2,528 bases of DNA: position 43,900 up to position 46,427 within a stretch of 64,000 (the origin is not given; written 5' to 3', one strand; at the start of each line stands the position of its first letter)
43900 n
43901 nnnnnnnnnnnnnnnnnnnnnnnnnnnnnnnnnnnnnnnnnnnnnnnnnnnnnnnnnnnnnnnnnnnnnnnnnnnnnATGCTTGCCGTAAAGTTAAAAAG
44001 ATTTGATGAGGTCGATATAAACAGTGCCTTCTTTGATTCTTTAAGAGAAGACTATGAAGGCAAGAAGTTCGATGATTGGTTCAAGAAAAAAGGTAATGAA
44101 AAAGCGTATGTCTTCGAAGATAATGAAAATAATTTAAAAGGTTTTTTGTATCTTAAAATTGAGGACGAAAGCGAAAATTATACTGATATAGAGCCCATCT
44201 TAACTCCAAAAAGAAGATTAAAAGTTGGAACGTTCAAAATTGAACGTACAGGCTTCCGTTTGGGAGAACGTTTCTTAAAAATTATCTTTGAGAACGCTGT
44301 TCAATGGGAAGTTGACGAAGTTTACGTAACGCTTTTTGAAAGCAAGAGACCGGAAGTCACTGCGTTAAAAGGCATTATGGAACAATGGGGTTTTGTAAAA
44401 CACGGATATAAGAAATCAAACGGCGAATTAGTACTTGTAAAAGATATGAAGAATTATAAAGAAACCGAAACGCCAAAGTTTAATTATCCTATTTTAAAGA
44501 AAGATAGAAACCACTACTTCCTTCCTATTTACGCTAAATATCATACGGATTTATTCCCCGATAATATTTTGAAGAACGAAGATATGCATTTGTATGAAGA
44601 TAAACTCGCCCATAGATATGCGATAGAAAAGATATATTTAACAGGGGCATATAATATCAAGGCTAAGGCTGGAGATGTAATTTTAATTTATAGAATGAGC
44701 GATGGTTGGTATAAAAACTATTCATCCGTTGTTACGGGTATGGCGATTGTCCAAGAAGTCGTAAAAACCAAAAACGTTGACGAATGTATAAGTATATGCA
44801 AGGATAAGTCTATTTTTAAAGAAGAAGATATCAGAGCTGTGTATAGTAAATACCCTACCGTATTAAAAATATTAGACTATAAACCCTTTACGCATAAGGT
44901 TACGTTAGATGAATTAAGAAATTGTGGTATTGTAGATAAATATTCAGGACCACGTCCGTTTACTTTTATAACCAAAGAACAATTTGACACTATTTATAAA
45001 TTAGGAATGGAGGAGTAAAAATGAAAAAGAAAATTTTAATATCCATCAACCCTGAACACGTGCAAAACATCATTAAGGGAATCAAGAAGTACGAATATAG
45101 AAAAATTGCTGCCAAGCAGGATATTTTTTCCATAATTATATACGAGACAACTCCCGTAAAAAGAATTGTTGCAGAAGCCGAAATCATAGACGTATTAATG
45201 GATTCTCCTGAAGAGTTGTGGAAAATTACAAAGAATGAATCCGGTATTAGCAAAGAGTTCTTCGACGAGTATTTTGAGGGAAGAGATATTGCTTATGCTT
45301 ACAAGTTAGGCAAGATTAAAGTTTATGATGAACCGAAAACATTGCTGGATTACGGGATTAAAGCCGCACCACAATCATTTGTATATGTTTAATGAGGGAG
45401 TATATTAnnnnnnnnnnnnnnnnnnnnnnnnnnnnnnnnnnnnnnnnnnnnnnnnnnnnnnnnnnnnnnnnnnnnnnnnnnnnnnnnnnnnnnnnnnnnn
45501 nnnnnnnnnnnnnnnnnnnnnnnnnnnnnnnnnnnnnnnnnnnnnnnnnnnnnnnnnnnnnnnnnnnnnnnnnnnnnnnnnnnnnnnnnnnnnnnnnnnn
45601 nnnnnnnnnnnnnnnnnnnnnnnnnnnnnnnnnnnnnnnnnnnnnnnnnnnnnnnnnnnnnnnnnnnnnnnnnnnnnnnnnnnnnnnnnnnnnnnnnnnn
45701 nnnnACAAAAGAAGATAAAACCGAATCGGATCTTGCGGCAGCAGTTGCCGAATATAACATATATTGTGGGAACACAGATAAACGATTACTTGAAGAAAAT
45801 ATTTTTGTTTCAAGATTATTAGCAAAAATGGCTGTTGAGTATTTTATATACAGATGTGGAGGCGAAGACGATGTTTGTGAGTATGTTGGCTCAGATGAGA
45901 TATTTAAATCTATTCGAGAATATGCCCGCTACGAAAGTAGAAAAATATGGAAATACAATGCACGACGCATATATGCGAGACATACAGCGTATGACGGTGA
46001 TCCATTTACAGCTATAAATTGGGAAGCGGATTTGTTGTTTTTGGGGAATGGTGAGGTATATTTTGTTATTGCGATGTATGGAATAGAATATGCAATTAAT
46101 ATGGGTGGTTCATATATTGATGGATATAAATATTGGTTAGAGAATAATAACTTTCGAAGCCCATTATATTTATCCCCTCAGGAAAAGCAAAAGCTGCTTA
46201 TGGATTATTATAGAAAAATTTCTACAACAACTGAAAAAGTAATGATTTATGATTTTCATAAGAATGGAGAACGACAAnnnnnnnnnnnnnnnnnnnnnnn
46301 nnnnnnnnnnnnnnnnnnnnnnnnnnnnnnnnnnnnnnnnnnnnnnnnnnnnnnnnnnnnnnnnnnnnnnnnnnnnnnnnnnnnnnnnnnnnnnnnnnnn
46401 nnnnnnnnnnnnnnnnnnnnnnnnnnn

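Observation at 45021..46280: Stand-alone ASCH reader translationally coupled to an HNH nuclease with a large unknown C-terminal domain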

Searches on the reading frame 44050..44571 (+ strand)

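Call 69: search_protein_families(library=pfam, proteins=[window:44050-44571:+], max_evalue=10)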
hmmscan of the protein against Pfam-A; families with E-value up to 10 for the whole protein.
window:44050-44571:+ (174 aa): 1 family
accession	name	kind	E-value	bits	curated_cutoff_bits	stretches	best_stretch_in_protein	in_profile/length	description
PF03842.18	Silic_transp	-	0.26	10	26.8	1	62-100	402-440/513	Silicon transporter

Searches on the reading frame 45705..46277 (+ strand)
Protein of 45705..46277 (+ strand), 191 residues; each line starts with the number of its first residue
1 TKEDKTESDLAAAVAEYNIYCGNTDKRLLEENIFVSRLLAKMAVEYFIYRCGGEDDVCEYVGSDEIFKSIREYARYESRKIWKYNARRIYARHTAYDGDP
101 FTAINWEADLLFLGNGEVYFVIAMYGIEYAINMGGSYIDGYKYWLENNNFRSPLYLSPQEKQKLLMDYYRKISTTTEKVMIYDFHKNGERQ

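Call 69: search_protein_families(library=pfam, proteins=[window:45705-46277:+], max_evalue=10)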
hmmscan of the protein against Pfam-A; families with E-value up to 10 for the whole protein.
window:45705-46277:+ (191 aa): 1 family
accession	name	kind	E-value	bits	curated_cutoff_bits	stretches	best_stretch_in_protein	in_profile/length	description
PF13387.12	Lnb_N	-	0.04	13.9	22.2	2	120-187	72-138/175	Lnb N-terminal periplasmic domain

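Call 75: search_protein_representatives(protein=window:45705-46277:+)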
Query: 191 residues. Proteins with E-value up to 0.001 (for the whole library): 321; up to 1e-10: 159; up to 1e-30: 2. The best 150 are listed.
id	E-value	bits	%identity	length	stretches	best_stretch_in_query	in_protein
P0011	4.0e-65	235.3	60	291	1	1-176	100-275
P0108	8.7e-44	165.7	46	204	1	6-179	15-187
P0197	3.1e-29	118.3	47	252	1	29-157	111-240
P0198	2.0e-25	105.9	44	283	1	22-175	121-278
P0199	1.8e-22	96.2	44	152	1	26-158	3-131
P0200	9.4e-22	93.9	51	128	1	90-178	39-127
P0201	1.0e-20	90.5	41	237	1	27-158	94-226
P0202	1.7e-20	89.8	43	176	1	34-156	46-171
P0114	1.3e-19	86.8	40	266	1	23-157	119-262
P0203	3.6e-19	85.4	47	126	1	42-156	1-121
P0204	5.4e-19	84.8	44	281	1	31-158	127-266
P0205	1.0e-18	84.0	42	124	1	36-155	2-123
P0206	1.5e-18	83.4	36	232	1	24-161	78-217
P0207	1.8e-18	83.2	35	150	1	27-156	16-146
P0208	4.0e-18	82.0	42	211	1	31-155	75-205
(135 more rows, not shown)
